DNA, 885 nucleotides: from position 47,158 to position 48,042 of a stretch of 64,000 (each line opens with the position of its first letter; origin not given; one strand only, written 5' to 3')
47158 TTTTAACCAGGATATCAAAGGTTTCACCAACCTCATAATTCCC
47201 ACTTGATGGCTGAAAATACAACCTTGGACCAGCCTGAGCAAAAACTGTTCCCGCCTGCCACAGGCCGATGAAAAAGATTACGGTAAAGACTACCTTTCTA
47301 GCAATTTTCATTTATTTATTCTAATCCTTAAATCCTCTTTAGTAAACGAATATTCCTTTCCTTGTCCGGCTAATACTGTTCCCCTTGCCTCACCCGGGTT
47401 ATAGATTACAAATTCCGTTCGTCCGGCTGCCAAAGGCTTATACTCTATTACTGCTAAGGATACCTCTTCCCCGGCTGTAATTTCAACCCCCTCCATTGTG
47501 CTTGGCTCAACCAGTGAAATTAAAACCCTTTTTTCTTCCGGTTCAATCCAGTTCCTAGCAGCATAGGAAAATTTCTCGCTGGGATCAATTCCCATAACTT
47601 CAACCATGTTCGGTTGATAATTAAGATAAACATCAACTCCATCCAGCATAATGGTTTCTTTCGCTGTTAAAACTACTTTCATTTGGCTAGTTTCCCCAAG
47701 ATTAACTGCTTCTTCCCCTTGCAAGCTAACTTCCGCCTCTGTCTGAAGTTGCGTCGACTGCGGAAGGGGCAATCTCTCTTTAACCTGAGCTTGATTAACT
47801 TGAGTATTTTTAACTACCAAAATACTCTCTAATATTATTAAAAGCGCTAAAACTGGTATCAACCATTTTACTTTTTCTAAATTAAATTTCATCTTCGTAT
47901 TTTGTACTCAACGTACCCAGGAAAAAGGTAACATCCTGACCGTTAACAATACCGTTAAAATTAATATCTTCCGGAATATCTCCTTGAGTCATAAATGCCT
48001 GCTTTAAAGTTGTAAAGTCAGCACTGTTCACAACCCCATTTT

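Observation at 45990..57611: ~11.6 kb array of about 12 secreted cohesin-like / dockerin-like / Cys-rich modular proteins: a cellulosome-style surface-assembly system in a reduced genome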

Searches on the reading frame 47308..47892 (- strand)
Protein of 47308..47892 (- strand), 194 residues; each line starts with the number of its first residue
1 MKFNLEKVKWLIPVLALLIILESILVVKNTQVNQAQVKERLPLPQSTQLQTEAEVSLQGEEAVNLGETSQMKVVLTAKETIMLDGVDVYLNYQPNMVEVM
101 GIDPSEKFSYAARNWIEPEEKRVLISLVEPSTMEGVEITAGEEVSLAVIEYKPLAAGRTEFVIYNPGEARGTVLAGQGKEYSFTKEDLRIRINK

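Call 3: search_protein_families(library=pfam, max_evalue=1, proteins=[window:47308-47892:-])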
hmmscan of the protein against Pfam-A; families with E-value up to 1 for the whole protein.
window:47308-47892:- (194 aa): 1 family
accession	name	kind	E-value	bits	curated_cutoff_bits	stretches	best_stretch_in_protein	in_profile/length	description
PF00963.24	Cohesin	-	0.00079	20.1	24.1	1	54-160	2-108/139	Cohesin domain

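Call 13: search_protein_families(library=ncbifam, max_evalue=1, proteins=[window:47308-47892:-])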
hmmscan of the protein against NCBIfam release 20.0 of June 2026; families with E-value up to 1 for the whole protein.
window:47308-47892:- (194 aa): 0 families

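Call 37: find_homologous_proteins(query=window:47308-47892:-, max_evalue=0.001)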
Query window:47308-47892:- (194 aa): 7 proteins with E <= 0.001 among 170 candidates.
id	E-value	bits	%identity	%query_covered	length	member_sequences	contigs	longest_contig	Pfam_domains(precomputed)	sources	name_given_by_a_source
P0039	5.4e-117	406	100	100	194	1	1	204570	-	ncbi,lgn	-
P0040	6.8e-93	327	78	100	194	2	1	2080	-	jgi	jgi:hypothetical protein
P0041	1.9e-90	320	77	100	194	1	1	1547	-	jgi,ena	-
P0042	5.4e-76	272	65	99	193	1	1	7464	-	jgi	jgi:hypothetical protein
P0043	7.9e-54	200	50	99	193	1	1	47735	-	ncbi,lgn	-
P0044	4.4e-49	185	47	98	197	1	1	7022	-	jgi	-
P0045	3.3e-41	159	44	98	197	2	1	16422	-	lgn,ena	-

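Call 41: search_solved_structures(query=A4, max_evalue=10, show_alignments=1)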
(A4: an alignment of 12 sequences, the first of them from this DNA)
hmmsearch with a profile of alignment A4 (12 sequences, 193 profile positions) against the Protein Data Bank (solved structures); distinct sequences matched with E-value up to 10: 17.
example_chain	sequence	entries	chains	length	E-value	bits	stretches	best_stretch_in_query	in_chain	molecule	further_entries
9g8s_q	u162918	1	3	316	0.012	18.5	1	125-157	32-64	XkdQ-related protein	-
2ozn_A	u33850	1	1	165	0.023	17.6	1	46-129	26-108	O-GlcNAcase nagJ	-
2o4e_A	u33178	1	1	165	0.031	17.2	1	47-129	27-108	O-GlcNAcase nagJ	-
2jh2_A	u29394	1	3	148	0.038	16.9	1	48-128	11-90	O-GLCNACASE NAGJ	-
1anu_A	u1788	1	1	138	0.14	15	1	85-106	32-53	COHESIN-2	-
2w1n_A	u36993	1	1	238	0.16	14.9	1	50-129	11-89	O-GLCNACASE NAGJ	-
2ccl_A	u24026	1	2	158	0.16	14.9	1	84-106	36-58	CELLULOSOMAL SCAFFOLDING PROTEIN A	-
1ohz_A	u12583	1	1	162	0.17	14.8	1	84-106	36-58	CELLULOSOMAL SCAFFOLDING PROTEIN A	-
8q2p_A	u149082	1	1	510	0.53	13.2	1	114-163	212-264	Apolipoprotein N-acyltransferase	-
6q3a_A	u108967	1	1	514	0.54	13.2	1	114-163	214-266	Apolipoprotein N-acyltransferase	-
5xhq_A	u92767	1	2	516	0.54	13.1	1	114-163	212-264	Apolipoprotein N-acyltransferase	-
5vrh_A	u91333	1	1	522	0.55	13.1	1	114-163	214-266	Apolipoprotein N-acyltransferase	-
5vrg_A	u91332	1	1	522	0.55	13.1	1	114-163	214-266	Apolipoprotein N-acyltransferase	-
6nwr_A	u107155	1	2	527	0.55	13.1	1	114-163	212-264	Apolipoprotein N-acyltransferase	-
8b0m_A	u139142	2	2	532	0.56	13.1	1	114-163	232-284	Apolipoprotein N-acyltransferase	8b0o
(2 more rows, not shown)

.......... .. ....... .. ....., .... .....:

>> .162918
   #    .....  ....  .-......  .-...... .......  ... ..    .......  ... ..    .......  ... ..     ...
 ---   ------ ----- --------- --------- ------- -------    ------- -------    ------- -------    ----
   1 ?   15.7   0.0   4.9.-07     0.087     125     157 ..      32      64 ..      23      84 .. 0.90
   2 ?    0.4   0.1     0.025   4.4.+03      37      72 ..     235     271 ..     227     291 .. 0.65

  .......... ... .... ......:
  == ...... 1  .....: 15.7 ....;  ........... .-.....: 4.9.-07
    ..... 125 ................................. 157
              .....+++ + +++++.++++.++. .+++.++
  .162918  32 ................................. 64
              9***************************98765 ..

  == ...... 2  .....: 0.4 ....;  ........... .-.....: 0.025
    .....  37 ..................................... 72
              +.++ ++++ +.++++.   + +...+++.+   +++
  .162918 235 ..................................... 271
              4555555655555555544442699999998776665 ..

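Call 53: predict_structure(alignment_id=A6)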
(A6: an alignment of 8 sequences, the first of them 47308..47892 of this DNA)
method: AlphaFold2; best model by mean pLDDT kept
length: 194 residues; sequences in the alignment: 8
mean_pLDDT: 75.6   pTM: 0.66
mean pLDDT of the five models: 75.6, 71.3, 70.1, 64.7, 48.8
residues with pLDDT >= 90: 76; 70-90: 51; 50-70: 32; < 50: 35
segments of 3 or more residues with pLDDT < 50: 1-4, 21-48
pLDDT, mean of each block of 10 residues (from residue 1): 48 52 41 37 44 92 95 93 89 94 75 71 78 79 91 96 75 85 93 94
secondary structure, 60 per line:
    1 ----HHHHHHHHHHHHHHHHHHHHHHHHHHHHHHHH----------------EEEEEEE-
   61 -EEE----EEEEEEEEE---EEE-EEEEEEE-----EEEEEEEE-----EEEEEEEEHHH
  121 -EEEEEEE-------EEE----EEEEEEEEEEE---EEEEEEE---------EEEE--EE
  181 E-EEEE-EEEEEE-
elements in order: H5-36 E53-59 E62-64 E69-77 E81-83 E85-91 E97-104 E110-117 E122-128 E136-138 E143-153 E157-163 E173-176 E179-181 E183-186 E188-193

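Call 56: fold_search(model_id=the predicted structure, library=pdb)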
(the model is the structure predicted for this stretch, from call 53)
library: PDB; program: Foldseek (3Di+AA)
matches with E <= 10: 1985; with E <= 0.001: 87
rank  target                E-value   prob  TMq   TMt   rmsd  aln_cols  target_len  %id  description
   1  5lxv_A                2.5e-09  1.00  0.56  0.63   4.7       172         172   12  Crystal structure of Ruminococcus flavefaciens scaffoldin C cohesin in complex with a dockerin from an uncharacterized (released 2016-10-19)
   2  5lxv_C                3.5e-09  1.00  0.55  0.61   4.7       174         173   12  Crystal structure of Ruminococcus flavefaciens scaffoldin C cohesin in complex with a dockerin from an uncharacterized (released 2016-10-19)
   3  4fl4_C                1.2e-08  1.00  0.59  0.38   3.0       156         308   16  Scaffoldin conformation and dynamics revealed by a ternary complex from the Clostridium thermocellum cellulosome (released 2012-06-27)
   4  2ccl_A                1.8e-08  1.00  0.58  0.74   3.1       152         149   16  THE S45A, T46A MUTANT OF THE TYPE I COHESIN-DOCKERIN COMPLEX FROM THE CELLULOSOME OF CLOSTRIDIUM THERMOCELLUM (released 2007-02-13)
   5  4ums                  1.9e-08  1.00  0.55  0.67   3.7       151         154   14  The crystal structure of the seventh ScaB type I cohesin from Pseudobacteroides cellulosolvens (released 2015-05-06)
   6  3kcp_A                2.2e-08  1.00  0.58  0.38   3.0       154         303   16  Crystal structure of interacting Clostridium thermocellum multimodular components (released 2010-02-09)
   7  6kgc_A                2.7e-08  1.00  0.59  0.78   2.6       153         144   14  Crystal structure of CaDoc0917(R49D)-CaCohA2 complex at pH 5.4 (released 2020-07-08)
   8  4fl4_I                2.9e-08  1.00  0.59  0.39   3.0       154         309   18  Scaffoldin conformation and dynamics revealed by a ternary complex from the Clostridium thermocellum cellulosome (released 2012-06-27)
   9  6kgd_A                4.0e-08  1.00  0.58  0.76   3.2       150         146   13  Crystal structure of CaDoc0917(R49D)-CaCohA2 complex at pH 8.0 (released 2020-07-08)
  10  1g1k_A                4.7e-08  1.00  0.55  0.73   3.4       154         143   14  COHESIN MODULE FROM THE CELLULOSOME OF CLOSTRIDIUM CELLULOLYTICUM (released 2000-11-22)
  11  6kgf_A                5.6e-08  1.00  0.59  0.78   2.9       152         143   14  Crystal structure of CaDoc0917(R16D)-CaCohA2 complex at pH 8.2 (released 2020-07-08)
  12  1aoh_A                5.6e-08  1.00  0.55  0.73   3.6       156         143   15  SINGLE COHESIN DOMAIN FROM THE SCAFFOLDING PROTEIN CIPA OF THE CLOSTRIDIUM THERMOCELLUM CELLULOSOME (released 1998-07-08)
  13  2jh2_A                5.6e-08  1.00  0.52  0.72   3.6       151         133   16  X-ray crystal structure of a cohesin-like module from Clostridium perfringens (released 2007-11-06)
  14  5k39_A                6.5e-08  1.00  0.49  0.56   6.3       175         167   14  THE TYPE II COHESIN DOCKERIN COMPLEX FROM CLOSTRIDIUM THERMOCELLUM (released 2017-03-29)
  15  4uyp_C                7.7e-08  1.00  0.59  0.77   3.1       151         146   14  High resolution structure of the third cohesin ScaC in complex with the ScaB dockerin with a mutation in the N-termina (released 2015-04-15)
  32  2vo8                  3.7e-07  1.00  0.59  0.83   2.2       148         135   14  Cohesin module from Clostridium perfringens ATCC13124 family 33 glycoside hydrolase. (released 2008-09-02)
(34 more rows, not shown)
